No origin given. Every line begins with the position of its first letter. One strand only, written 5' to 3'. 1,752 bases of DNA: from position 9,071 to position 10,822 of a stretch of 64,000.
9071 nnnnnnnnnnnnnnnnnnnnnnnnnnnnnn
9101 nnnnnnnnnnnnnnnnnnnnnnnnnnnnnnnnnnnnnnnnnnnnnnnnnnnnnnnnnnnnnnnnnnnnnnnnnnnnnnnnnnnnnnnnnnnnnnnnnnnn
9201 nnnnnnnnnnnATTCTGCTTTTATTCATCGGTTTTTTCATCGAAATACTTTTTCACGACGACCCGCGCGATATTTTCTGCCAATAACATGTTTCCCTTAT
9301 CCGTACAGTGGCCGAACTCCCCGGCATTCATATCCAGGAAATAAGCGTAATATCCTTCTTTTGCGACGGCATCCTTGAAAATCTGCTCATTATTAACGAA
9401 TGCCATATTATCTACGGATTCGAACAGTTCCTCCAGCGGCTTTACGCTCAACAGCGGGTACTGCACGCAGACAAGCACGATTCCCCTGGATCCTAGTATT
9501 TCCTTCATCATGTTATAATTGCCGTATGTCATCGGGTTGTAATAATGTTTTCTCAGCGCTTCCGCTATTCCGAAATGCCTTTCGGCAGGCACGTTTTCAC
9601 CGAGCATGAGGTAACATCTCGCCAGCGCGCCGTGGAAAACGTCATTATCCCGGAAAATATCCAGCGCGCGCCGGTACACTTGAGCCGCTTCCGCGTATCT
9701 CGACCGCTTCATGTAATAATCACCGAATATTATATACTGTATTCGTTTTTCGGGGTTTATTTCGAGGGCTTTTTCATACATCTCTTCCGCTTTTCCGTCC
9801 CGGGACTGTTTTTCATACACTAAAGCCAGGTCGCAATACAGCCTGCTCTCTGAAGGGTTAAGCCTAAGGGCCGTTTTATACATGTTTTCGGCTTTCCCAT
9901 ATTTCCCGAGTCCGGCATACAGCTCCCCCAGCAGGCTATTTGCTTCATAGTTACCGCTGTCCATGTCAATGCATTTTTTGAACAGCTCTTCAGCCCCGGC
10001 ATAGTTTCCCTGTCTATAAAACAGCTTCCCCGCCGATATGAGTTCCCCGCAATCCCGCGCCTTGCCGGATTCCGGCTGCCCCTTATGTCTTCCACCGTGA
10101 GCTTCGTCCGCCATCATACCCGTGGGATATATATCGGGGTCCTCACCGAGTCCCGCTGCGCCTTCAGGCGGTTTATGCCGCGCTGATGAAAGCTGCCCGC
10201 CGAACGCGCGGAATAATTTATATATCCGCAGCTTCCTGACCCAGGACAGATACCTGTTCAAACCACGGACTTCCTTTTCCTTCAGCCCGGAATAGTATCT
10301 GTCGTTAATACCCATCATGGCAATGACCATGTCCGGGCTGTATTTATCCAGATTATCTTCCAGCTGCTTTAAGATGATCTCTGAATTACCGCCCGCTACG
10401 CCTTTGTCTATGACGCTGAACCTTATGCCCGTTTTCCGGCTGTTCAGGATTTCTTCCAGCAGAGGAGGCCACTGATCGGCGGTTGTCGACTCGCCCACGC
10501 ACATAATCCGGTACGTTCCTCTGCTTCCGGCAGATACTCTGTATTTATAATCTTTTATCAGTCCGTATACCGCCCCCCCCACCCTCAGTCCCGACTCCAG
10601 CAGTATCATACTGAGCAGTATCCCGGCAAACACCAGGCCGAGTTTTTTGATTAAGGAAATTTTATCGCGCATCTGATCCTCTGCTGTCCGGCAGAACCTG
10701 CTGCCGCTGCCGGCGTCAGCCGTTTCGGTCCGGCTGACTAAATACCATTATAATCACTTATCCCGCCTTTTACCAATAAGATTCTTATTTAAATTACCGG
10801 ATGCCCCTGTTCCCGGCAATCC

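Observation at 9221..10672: Unusual architecture: SGNH-hydrolase fold split by an inserted TPR array, present in about 7 anchored paralogs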

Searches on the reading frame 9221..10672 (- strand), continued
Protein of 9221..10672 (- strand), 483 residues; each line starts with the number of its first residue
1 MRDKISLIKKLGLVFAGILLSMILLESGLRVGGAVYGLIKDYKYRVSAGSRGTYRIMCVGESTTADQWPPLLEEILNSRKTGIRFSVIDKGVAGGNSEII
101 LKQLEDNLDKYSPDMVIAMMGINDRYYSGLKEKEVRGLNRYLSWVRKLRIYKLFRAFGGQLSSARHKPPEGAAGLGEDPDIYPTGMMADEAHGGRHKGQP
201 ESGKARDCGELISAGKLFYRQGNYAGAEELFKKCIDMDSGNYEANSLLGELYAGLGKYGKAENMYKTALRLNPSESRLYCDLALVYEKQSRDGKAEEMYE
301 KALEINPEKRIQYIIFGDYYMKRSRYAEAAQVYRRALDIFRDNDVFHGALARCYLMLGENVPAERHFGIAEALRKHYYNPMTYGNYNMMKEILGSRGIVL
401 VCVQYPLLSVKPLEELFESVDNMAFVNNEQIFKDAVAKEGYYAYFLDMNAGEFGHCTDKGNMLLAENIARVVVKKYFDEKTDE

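Call 41: search_protein_families(library=ncbifam, proteins=[window:9221-10672:-], max_evalue=0.001)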
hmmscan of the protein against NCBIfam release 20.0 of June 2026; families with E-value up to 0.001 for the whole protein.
window:9221-10672:- (483 aa): 24 families
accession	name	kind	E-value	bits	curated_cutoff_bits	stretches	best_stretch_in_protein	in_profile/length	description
TIGR02521.1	type_IV_pilW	equivalog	9.7e-17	61.3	154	2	266-372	55-163/234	type IV pilus biogenesis/stability protein PilW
TIGR02552.1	LcrH_SycD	equivalog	1.7e-15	57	104.8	2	218-310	28-120/136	SycD/LcrH family type III secretion system chaperone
TIGR02917.1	PEP_TPR_lipo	equivalog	9.3e-15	53.6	312.2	1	217-359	542-684/899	XrtA/PEP-CTERM system TPR-repeat protein PrsT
NF040959.1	MamA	equivalog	1.1e-12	47.8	200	1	218-339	81-202/204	magnetosome protein MamA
NF008756.0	PRK11788.1-4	equivalog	3.3e-09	36.3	474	1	215-355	114-260/389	lipopolysaccharide assembly protein LapB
NF007692.0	PRK10370.1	equivalog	4.7e-09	36.1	306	1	303-353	74-124/206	heme lyase NrfEFG subunit NrfG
NF033920.0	C39_PA2778_fam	equivalog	3.6e-08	33.1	150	1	283-370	163-250/255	PA2778 family cysteine peptidase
TIGR00540.1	TPR_hemY_coli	hypoth_equivalog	7.1e-08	31.6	142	1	243-302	327-385/385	heme biosynthesis-associated TPR protein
NF033758.1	gliding_GltE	equivalog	9.9e-08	31.4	225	1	216-303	264-352/411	adventurous gliding motility TPR repeat lipoprotein GltE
NF008757.0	PRK11788.1-5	equivalog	5.7e-07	29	363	1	217-337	116-241/388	lipopolysaccharide assembly protein LapB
NF052312.1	T9SS_PorW_SprE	equivalog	6.3e-07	28.4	250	1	214-353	222-371/716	type IX secretion system periplasmic lipoprotein PorW/SprE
NF053607.1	CHU_0125_OmpA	equivalog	1.3e-06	27.3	620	1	208-310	19-121/639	CHU_0125 family OmpA-like outer membrane integrity protein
NF002725.1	PRK02603.1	equivalog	4.3e-06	26.9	143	2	221-301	48-131/173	photosystem I assembly protein Ycf3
NF047371.1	FlcA_CTERM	equivalog_domain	4.6e-06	25.4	300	1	256-344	136-224/646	periplasmic flagellar collar protein FlcA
TIGR00990.1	3a0801s09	subfamily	6.6e-06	25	757.25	1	223-344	309-433/615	mitochondrial import receptor subunit TOM70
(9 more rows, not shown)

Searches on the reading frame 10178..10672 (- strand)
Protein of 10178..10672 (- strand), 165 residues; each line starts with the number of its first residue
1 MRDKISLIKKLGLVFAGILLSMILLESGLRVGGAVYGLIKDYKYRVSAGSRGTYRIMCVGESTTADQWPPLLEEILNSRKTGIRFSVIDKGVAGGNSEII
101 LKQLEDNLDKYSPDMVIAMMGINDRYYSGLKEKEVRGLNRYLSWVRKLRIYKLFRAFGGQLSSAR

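Call 57: search_protein_representatives(protein=window:10178-10672:-)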
Query: 165 residues. Proteins with E-value up to 0.001 (for the whole library): 3288; up to 1e-10: 1709; up to 1e-30: 115. The best 150 are listed.
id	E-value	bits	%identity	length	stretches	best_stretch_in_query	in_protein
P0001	3.0e-100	349.1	100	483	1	1-165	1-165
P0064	3.3e-41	157.2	54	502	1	4-156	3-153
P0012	3.7e-40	153.8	54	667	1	2-149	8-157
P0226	8.0e-40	152.7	53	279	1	4-157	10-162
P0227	3.9e-38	147.2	51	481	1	9-160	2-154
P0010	1.3e-37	145.5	50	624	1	4-159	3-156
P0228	4.2e-37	143.9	49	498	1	1-156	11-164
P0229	1.8e-36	141.8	54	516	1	4-136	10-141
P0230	1.9e-36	141.8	51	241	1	4-151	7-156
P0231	4.5e-36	140.6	50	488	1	4-162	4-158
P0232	7.1e-36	139.9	50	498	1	3-156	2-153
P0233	1.9e-35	138.5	52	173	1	2-133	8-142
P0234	2.8e-35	138.0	45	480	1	3-157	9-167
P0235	3.2e-35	137.8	48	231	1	5-156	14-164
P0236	4.0e-35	137.5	51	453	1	3-155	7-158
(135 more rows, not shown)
